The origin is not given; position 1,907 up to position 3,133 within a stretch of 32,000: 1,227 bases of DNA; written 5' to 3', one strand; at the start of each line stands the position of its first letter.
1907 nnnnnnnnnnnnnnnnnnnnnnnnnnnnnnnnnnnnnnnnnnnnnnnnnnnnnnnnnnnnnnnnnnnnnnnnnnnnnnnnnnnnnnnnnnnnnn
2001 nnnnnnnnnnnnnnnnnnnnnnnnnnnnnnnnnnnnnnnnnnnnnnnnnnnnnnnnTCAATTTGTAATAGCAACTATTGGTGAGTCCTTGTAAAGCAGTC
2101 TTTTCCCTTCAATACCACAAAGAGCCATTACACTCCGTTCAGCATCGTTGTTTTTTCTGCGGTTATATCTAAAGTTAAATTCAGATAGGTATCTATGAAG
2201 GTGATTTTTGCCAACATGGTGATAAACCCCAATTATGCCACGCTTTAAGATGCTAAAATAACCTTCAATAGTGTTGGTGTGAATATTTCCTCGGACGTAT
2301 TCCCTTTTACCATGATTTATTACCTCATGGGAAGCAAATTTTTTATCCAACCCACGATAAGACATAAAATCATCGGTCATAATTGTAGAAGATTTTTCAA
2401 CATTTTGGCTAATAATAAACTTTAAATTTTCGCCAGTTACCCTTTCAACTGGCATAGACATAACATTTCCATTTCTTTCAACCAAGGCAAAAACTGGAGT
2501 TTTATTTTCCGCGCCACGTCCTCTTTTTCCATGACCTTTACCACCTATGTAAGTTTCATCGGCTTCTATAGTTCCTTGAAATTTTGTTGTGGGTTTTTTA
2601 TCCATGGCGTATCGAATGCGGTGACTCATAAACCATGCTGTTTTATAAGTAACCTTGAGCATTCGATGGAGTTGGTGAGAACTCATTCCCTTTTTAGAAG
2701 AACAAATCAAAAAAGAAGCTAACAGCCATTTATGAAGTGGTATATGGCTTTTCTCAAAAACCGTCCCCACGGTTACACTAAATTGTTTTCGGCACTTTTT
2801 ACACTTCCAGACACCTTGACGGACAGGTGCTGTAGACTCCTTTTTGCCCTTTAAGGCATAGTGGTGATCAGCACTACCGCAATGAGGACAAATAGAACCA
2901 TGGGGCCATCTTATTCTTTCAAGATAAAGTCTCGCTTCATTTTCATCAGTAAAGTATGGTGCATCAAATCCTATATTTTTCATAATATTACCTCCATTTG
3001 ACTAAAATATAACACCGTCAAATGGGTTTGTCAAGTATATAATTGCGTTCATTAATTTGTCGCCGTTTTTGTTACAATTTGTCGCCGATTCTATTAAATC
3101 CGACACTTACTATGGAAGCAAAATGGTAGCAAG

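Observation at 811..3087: IS1595-type transposase, an orphan protein and a TTG-started PIN nuclease packed into one strongly promoted operon: passenger-carrying IS or a new toxin/defence module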

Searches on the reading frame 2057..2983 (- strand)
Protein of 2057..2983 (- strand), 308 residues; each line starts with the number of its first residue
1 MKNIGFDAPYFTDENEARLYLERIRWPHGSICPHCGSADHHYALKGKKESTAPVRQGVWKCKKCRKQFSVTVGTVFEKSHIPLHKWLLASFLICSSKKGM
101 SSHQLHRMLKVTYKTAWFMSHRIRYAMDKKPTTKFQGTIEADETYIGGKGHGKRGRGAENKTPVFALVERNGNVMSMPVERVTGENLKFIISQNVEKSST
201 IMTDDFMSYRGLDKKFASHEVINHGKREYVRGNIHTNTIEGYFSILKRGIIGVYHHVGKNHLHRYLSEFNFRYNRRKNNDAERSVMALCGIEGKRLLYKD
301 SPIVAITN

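Call 4: search_protein_families(library=pfam, proteins=[window:2057-2983:-], max_evalue=1)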
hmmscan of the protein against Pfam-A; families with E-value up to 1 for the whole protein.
window:2057-2983:- (308 aa): 9 families
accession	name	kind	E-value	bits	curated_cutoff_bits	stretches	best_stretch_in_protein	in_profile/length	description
PF12762.13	DDE_Tnp_IS1595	-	9e-43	146.4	27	1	135-274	2-153/153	ISXO2-like transposase domain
PF12760.12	Zn_ribbon_IS1595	-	3e-15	56.3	25.4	1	13-67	2-46/46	Transposase zinc-ribbon domain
PF23550.1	zf_Tbcl_Rhp7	-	0.0027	17.6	27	1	60-74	6-20/39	DNA repair protein rhp7 treble clef domain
PF17283.8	Zn_ribbon_SprT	-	0.01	16.3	28.1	1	31-68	6-34/38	SprT-like zinc ribbon domain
PF02892.21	zf-BED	-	0.025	15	20.6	1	53-74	11-32/44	BED zinc finger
PF09723.15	Zn_ribbon_8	-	0.031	14.7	34.4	0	30-38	27-35/41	Zinc ribbon domain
PF19769.4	CPxCG_zf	-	0.083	13.1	27.2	1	32-72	1-37/183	CPxCG-related zinc finger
PF23451.1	Zn_ribbon_PaaD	-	0.13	12.4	27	1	32-68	17-49/53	PaaD zinc beta ribbon domain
PF24042.1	DUF7351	-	0.19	11.9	31.2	1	29-76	66-112/177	Domain of unknown function (DUF7351)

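Call 5: search_protein_families(library=padloc, proteins=[window:2057-2983:-], max_evalue=1)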
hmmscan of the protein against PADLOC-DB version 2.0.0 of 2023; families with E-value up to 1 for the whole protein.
window:2057-2983:- (308 aa): 0 families

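Call 6: search_protein_families(library=ncbifam, proteins=[window:2057-2983:-], max_evalue=1)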
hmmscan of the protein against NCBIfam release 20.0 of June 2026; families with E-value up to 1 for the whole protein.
window:2057-2983:- (308 aa): 7 families
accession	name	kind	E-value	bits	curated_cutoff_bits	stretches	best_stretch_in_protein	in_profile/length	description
NF033547.1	transpos_IS1595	equivalog_domain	1.5e-67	227.6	75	1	78-276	1-215/215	IS1595 family transposase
NF033558.1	transpos_IS1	equivalog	0.0003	20.8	100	1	32-246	1-189/199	IS1 family transposase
TIGR04165.1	methano_modCys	hypoth_equivalog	0.0047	17.2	60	1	32-64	10-42/50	TIGR04165 family Cys-rich peptide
NF040826.1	lxa_BCAM0308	equivalog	0.025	14.3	100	1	13-112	7-105/153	BCAM0308 family protein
TIGR03655.1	anti_R_Lar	subfamily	0.029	14.7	39.6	1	32-70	4-40/55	Lar family restriction alleviation protein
NF050000.1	IS1_IS1595_Zn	domain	0.031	14.8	28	1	59-69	22-32/34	IS1/IS1595 family N-terminal zinc-binding domain-containing protein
NF001607.0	PRK00398.1-4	equivalog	0.16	11.7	89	0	55-73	6-24/53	DNA-directed RNA polymerase subunit P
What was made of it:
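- Checked: Transposase, 2057-2983 (308 aa): Pfam DDE_Tnp_IS1595 9e-43, Zn_ribbon_IS1595 3e-15, NCBIfam transpos_IS1595 1.5e-67 (calls 4, 6).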

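Call 44: list_cluster_members(proteins=[window:2060-2983:-, P0001, window:5199-6851:+, window:356-655:-])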
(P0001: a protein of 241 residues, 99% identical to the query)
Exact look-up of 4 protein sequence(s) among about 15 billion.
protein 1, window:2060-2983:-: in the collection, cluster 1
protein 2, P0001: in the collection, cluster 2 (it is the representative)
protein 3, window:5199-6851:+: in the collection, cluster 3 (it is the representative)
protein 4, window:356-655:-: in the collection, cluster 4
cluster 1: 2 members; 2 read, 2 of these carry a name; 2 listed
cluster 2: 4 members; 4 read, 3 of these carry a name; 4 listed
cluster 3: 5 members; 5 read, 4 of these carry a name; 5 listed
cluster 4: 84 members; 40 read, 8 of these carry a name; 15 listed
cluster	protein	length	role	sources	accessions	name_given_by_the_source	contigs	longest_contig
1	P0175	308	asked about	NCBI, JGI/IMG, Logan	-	transposase-like protein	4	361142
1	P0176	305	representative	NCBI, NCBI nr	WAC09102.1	MAG: IS1595 family transposase [Thermodesulfobacteriota bacterium]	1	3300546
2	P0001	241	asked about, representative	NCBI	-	-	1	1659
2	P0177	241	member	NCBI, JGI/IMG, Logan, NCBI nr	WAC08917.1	MAG: hypothetical protein OS130_06970 [Thermodesulfobacteriota bacterium] | hypothetical protein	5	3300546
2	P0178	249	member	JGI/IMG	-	hypothetical protein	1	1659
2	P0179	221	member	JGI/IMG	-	hypothetical protein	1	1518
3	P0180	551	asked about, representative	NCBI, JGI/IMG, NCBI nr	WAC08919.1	MAG: glucose-6-phosphate isomerase [Thermodesulfobacteriota bacterium]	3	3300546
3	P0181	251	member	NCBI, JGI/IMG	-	glucose-6-phosphate isomerase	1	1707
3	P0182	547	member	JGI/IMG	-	glucose-6-phosphate isomerase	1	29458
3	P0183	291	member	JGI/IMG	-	glucose-6-phosphate isomerase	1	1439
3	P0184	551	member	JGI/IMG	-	-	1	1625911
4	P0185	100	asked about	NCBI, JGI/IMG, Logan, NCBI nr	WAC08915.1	MAG: HNH endonuclease signature motif containing protein [Thermodesulfobacteriota ... | 5-methylcytosine-specific restriction endonuclease McrA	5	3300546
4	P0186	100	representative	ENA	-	-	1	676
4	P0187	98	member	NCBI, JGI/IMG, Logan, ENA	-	5-methylcytosine-specific restriction endonuclease McrA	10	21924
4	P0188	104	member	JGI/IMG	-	5-methylcytosine-specific restriction endonuclease McrA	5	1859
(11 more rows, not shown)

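Call 45: find_encoding_contigs(protein=P0176, flank=6000, max_places=4)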
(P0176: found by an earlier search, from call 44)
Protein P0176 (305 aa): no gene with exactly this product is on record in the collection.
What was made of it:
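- Tried and rejected: The look-up of the 305-aa transposase WAC09102.1, a possible second genomic copy, found no record (call 45).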

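Call 46: find_encoding_contigs(protein=window:2060-2983:-, flank=6000, max_places=6)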
Protein window:2060-2983:- (308 aa): 6 contigs read that carry it; 6 places shown.
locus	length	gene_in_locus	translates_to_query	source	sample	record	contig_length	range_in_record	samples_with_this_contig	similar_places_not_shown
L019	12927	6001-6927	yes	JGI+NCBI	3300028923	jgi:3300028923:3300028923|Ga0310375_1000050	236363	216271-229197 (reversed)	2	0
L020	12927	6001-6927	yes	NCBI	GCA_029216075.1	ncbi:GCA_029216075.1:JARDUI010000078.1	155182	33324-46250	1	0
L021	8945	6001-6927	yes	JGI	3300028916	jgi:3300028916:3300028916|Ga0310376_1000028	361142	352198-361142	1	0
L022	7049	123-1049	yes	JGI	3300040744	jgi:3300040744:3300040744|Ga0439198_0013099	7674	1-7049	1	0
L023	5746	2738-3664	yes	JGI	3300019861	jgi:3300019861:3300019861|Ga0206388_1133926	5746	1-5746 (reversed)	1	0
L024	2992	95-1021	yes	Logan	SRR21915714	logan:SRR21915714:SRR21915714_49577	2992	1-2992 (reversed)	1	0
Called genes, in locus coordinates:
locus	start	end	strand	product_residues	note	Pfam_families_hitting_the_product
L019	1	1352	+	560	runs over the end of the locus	PF13231:PMT_2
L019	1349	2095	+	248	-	PF00300:His_Phos_1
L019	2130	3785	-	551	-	PF00342:PGI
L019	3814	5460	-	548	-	PF02878:PGM_PMM_I, PF02879:PGM_PMM_II, PF02880:PGM_PMM_III, PF00408:PGM_PMM_IV (weak)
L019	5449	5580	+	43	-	-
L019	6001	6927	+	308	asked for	PF12760:Zn_ribbon_IS1595, PF12762:DDE_Tnp_IS1595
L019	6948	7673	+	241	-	-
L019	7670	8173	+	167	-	PF01850:PIN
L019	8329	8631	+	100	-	PF01844:HNH, PF13395:HNH_4 (weak)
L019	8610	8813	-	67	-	-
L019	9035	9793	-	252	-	PF02086:MethyltransfD12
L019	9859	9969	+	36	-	-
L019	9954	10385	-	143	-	-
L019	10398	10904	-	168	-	PF05708:Peptidase_C92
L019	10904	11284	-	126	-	-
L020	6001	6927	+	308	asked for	PF12760:Zn_ribbon_IS1595, PF12762:DDE_Tnp_IS1595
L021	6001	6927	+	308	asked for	PF12760:Zn_ribbon_IS1595, PF12762:DDE_Tnp_IS1595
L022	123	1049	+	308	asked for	PF12760:Zn_ribbon_IS1595, PF12762:DDE_Tnp_IS1595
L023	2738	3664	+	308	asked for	PF12760:Zn_ribbon_IS1595, PF12762:DDE_Tnp_IS1595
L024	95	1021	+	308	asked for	PF12760:Zn_ribbon_IS1595, PF12762:DDE_Tnp_IS1595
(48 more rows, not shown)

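Call 60: search_protein_families(library=phrogs, proteins=[window:2057-2983:-], max_evalue=0.01)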
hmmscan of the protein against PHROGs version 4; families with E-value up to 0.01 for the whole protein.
window:2057-2983:- (308 aa): 5 families
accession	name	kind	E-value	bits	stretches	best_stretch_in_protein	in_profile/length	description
phrog_25593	-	unknown function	5.5e-44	151.7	2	11-150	21-154/344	-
phrog_9697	-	unknown function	1.8e-25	90.5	1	107-233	30-158/164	-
phrog_13752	-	unknown function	3.2e-12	47.6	1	161-278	3-118/131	-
phrog_6504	-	unknown function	1.7e-05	25.9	1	29-78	7-54/61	-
phrog_10675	-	unknown function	7.8e-05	23.8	1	30-81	6-54/98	-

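Call 67: search_dna_similar(query=window:2057-2983:-, collection=plasmids, mode=protein, max_evalue=1e-20, max_rows=25)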
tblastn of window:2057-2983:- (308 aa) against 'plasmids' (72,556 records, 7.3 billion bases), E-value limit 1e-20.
Records with a match: 279; places in all: 383; records where one place covers at least 80% of the query: 265.
Best place of each record, by identity: <60% 279.
By first word of the organism name: Sinorhizobium 34; Pseudosulfitobacter 30; Xanthomonas 18; Ralstonia 18; Aeromonas 17; Mesorhizobium 10; Rhizobium 10; Acidiphilium 8; Halobacterium 7; Agrobacterium 6; and 70 more.
By predicted mobility (MOB-suite, as given by PLSDB): non-mobilizable 145; conjugative 90; mobilizable 44.
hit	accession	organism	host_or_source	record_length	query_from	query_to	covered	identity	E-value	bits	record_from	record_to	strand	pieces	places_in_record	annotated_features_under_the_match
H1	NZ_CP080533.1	Mesorhizobium sp. AR02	Oxytropis sp.,Cell culture,root nodule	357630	11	299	90%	52.4%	4e-69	287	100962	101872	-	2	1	none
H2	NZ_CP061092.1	Roseomonas marmotae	Marmota himalayana,pure culture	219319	6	304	97%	47.1%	2e-82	278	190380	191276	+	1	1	IS1595 family transposase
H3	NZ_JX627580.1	Methylobacterium oryzae CBMB20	-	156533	14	299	93%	48.2%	6e-81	274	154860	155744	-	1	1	IS1595 family transposase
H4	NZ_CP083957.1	Mesorhizobium sp. B1-1-8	cell culture,soil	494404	9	306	97%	45.8%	4e-64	270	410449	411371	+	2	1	none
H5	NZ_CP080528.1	Mesorhizobium sp. AR07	Oxytropis sp.,Cell culture,root nodule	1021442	11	299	94%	46.4%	3e-76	260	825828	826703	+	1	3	record has no annotation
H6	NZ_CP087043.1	Pseudosulfitobacter pseudonitzschiae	Mediolabrus comicus,The surface ...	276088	6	301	96%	44.5%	2e-74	255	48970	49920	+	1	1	IS1595 family transposase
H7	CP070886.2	Pseudosulfitobacter pseudonitzschiae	Skeletonema costatum,The surface ...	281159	6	301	96%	44.5%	2e-74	255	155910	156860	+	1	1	IS1595 family transposase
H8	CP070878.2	Pseudosulfitobacter pseudonitzschiae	Skeletonema costatum,The surface ...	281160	6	301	96%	44.5%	2e-74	255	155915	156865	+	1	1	IS1595 family transposase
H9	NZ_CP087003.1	Pseudosulfitobacter pseudonitzschiae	Skeletonema costatum,The surface ...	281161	6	301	96%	44.5%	2e-74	255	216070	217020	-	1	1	IS1595 family transposase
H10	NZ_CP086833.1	Pseudosulfitobacter pseudonitzschiae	Trieres chinensis,The surface seawater ...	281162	6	301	96%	44.5%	2e-74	255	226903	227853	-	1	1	IS1595 family transposase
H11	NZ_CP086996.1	Pseudosulfitobacter pseudonitzschiae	Skeletonema costatum,The surface ...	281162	6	301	96%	44.5%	2e-74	255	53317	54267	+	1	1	IS1595 family transposase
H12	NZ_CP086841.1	Pseudosulfitobacter pseudonitzschiae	Trieres chinensis,The surface seawater ...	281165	6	301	96%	44.5%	2e-74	255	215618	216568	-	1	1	IS1595 family transposase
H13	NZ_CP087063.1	Pseudosulfitobacter pseudonitzschiae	Mediolabrus comicus,The surface ...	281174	6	301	96%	44.5%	2e-74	255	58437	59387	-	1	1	IS1595 family transposase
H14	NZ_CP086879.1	Pseudosulfitobacter pseudonitzschiae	Skeletonema costatum,The surface ...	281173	6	301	96%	44.5%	2e-74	255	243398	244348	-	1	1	IS1595 family transposase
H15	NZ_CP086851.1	Pseudosulfitobacter pseudonitzschiae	Skeletonema costatum,The surface ...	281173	6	301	96%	44.5%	2e-74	255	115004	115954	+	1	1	IS1595 family transposase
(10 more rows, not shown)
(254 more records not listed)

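Call 68: get_annotated_region(hit=H2, flank=3500)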
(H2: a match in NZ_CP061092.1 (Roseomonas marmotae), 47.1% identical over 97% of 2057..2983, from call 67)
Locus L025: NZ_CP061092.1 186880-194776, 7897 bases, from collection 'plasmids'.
description: Roseomonas marmotae strain 1318 plasmid p1318-1
organism: Roseomonas marmotae (NCBI taxid 2768161)
taxonomy: Bacteria; Pseudomonadota; Alphaproteobacteria; Rhodospirillales; Acetobacteraceae; Roseomonas; Roseomonas marmotae
host: -; source: Marmota himalayana,pure culture; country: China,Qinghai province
typing (MOB-suite, as given by PLSDB): non-mobilizable
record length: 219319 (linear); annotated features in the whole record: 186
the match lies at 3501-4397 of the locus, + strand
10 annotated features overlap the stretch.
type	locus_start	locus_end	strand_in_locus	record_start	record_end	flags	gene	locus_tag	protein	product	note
CDS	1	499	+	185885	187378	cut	-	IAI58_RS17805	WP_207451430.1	IS66 family transposase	-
CDS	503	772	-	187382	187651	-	-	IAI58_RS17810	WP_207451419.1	hypothetical protein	-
CDS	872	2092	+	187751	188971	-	-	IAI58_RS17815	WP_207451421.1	IS256 family transposase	-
CDS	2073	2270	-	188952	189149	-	-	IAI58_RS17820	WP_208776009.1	hypothetical protein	-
CDS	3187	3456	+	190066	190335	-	-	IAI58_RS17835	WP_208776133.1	hypothetical protein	-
CDS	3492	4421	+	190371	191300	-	-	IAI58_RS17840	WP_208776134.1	IS1595 family transposase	-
CDS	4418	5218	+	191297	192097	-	-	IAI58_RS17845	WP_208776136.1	hypothetical protein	-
CDS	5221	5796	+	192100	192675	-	-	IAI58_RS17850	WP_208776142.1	PIN domain-containing protein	-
CDS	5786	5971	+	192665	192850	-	-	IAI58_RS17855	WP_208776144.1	hypothetical protein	-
CDS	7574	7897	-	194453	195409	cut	-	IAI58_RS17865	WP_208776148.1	fumarylacetoacetate hydrolase family protein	-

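Call 69: get_annotated_region(hit=H6, flank=3500)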
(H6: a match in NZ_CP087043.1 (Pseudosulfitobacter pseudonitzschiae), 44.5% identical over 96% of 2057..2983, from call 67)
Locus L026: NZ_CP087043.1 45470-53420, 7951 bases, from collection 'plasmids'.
description: Pseudosulfitobacter pseudonitzschiae strain MC52-18 plasmid P1, complete sequence
organism: Pseudosulfitobacter pseudonitzschiae (NCBI taxid 1402135)
taxonomy: Bacteria; Pseudomonadota; Alphaproteobacteria; Rhodobacterales; Roseobacteraceae; Pseudosulfitobacter; Pseudosulfitobacter pseudonitzschiae
host: -; source: Mediolabrus comicus,The surface seawater at the Pearl River Estuary; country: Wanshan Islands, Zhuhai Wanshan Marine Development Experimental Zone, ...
typing (MOB-suite, as given by PLSDB): non-mobilizable; replicon rep_cluster_558
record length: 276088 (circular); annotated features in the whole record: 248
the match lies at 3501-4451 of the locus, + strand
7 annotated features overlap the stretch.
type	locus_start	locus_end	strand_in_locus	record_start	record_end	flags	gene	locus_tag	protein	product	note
CDS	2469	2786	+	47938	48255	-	-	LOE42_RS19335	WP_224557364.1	H-NS histone family protein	-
CDS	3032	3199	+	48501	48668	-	-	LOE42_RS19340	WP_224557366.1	hypothetical protein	-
CDS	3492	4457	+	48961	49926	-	-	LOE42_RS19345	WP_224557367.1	IS1595 family transposase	-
CDS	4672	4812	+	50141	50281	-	-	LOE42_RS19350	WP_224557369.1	hypothetical protein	-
CDS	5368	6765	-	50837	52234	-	-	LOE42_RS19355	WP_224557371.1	sensor histidine kinase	GO:0007165 - signal transduction [Evidence IEA]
CDS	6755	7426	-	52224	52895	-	-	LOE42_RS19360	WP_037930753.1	response regulator transcription factor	GO:0000160 - phosphorelay signal transduction system [Evidence IEA]; GO:0006355 - regulation of DNA-templated ...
CDS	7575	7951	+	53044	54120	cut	-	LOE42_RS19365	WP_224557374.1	tricarboxylate transporter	-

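Call 71: search_dna_similar(query=L025:4418-5215:+, collection=plasmids, mode=protein, max_evalue=0.001, max_rows=40)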
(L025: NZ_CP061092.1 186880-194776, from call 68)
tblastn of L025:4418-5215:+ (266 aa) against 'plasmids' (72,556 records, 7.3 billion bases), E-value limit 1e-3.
Records with a match: 1; places in all: 1; records where one place covers at least 80% of the query: 1.
Best place of each record, by identity: >=99% 1.
By first word of the organism name: Roseomonas 1.
By predicted mobility (MOB-suite, as given by PLSDB): non-mobilizable 1.
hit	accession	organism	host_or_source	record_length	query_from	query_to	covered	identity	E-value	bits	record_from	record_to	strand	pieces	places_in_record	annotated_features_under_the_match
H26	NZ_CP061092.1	Roseomonas marmotae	Marmota himalayana,pure culture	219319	1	266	100%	99.6%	8e-162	503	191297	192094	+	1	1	hypothetical protein | IS1595 family transposase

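Call 72: get_annotated_region(hit=H3, flank=3500)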
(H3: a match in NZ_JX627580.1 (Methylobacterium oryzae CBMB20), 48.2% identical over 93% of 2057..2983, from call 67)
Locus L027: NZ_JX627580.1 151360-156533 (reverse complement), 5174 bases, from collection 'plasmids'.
description: Methylobacterium oryzae CBMB20 plasmid pMOC1, complete sequence
organism: Methylobacterium oryzae CBMB20 (NCBI taxid 693986)
taxonomy: Bacteria; Pseudomonadota; Alphaproteobacteria; Hyphomicrobiales; Methylobacteriaceae; Methylobacterium; Methylobacterium oryzae; Methylobacterium oryzae CBMB20
host: -; source: -; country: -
typing (MOB-suite, as given by PLSDB): mobilizable; replicon rep_cluster_525; relaxase MOBF
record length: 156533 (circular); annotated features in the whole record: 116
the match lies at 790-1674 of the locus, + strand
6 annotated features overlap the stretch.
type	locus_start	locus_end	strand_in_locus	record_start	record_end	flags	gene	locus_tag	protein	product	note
CDS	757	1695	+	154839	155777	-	-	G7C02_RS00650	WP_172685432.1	IS1595 family transposase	-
CDS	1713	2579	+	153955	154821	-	-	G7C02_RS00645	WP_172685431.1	hypothetical protein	-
CDS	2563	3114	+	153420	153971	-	-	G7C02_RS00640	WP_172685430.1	type II toxin-antitoxin system VapC family toxin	-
CDS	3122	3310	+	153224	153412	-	-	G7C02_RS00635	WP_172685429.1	hypothetical protein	-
CDS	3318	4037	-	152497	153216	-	-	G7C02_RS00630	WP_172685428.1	hypothetical protein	-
CDS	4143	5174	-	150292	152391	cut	-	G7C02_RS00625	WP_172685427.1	prolyl oligopeptidase family serine peptidase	GO:0006508 - proteolysis [Evidence IEA]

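Call 73: get_annotated_region(hit=H1, flank=3500)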
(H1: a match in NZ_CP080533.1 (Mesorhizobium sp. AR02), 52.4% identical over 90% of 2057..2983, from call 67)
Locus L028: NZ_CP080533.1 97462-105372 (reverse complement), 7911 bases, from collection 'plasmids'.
description: Mesorhizobium sp. AR02 plasmid pMspAR02b, complete sequence
organism: Mesorhizobium sp. AR02 (NCBI taxid 2865837)
taxonomy: Bacteria; Pseudomonadota; Alphaproteobacteria; Hyphomicrobiales; Phyllobacteriaceae; Mesorhizobium; Mesorhizobium sp. AR02
host: -; source: Oxytropis sp.,Cell culture,root nodule; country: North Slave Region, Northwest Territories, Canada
typing (MOB-suite, as given by PLSDB): non-mobilizable
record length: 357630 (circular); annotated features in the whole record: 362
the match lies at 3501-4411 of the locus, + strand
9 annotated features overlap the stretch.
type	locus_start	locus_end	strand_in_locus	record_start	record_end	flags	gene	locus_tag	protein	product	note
CDS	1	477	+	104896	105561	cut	-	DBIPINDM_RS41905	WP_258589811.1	hypothetical protein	-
CDS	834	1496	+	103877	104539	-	-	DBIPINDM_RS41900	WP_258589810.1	hypothetical protein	-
CDS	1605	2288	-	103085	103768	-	-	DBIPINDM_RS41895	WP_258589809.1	hypothetical protein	-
CDS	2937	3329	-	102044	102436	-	-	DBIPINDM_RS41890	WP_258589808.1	hypothetical protein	-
CDS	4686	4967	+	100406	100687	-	-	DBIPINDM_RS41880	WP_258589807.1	DUF3892 domain-containing protein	-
CDS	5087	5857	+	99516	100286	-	-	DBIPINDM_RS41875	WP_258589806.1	hypothetical protein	-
CDS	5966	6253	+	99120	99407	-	-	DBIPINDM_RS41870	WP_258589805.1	hypothetical protein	-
CDS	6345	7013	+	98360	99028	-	-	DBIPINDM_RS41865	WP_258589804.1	outer membrane protein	-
CDS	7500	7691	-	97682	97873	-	-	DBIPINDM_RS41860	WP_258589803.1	hypothetical protein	-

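Call 74: get_annotated_region(hit=H4, flank=3500)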
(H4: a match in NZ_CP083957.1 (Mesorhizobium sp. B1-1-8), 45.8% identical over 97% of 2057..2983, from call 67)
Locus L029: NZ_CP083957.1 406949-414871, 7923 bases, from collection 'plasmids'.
description: Mesorhizobium sp. B1-1-8 plasmid pB1-1-8, complete sequence
organism: Mesorhizobium sp. B1-1-8 (NCBI taxid 2589976)
taxonomy: Bacteria; Pseudomonadota; Alphaproteobacteria; Hyphomicrobiales; Phyllobacteriaceae; Mesorhizobium; Mesorhizobium sp. B1-1-8
host: -; source: cell culture,soil; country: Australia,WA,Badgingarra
typing (MOB-suite, as given by PLSDB): non-mobilizable; mating-pair formation MPF_T
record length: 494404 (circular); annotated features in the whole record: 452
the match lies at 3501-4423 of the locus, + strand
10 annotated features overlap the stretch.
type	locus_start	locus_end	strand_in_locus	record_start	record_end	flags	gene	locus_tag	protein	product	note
CDS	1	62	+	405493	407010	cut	-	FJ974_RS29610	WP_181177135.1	phosphomannomutase/phosphoglucomutase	-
CDS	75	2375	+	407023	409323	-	-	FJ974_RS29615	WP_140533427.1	mannose-1-phosphate guanylyltransferase/mannose-6-phosphate isomerase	GO:0009103 - lipopolysaccharide biosynthetic process [Evidence IEA]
CDS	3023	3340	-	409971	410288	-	-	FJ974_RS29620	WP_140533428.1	hypothetical protein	-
CDS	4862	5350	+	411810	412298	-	-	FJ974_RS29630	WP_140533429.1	hypothetical protein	-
CDS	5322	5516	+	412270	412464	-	-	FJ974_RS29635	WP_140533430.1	hypothetical protein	-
CDS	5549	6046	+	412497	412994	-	-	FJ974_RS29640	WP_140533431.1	hypothetical protein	-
CDS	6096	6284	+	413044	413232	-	-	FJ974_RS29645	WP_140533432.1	hypothetical protein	-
CDS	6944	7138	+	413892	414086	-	-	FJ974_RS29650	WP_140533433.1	hypothetical protein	-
CDS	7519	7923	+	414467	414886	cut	-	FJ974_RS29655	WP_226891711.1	SOS response-associated peptidase family protein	GO:0006974 - DNA damage response [Evidence IEA]; GO:0018142 - protein-DNA covalent cross-linking [Evidence IEA]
CDS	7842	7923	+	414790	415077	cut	-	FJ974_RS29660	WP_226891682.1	SOS response-associated peptidase family protein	GO:0006974 - DNA damage response [Evidence IEA]; GO:0018142 - protein-DNA covalent cross-linking [Evidence IEA]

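Call 83: search_protein_families(library=ncbifam, proteins=[L027:1713-2576:+, L027:2563-3111:+, L025:5221-5793:+], max_evalue=5)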
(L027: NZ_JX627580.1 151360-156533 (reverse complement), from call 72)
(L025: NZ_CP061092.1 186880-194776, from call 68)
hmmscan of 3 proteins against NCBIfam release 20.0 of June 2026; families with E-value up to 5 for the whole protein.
L027:1713-2576:+ (288 aa): 0 families

L027:2563-3111:+ (183 aa): 2 families
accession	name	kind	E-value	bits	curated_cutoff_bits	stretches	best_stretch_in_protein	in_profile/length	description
NF040983.1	BimA_second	exception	0.082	11.7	600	1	133-163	75-105/381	trimeric autotransporter actin-nucleating factor BimA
NF009562.0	PRK13019.1-2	equivalog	0.15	12.1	160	1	27-56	52-81/95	ATP-dependent Clp protease adapter ClpS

L025:5221-5793:+ (191 aa): 0 families
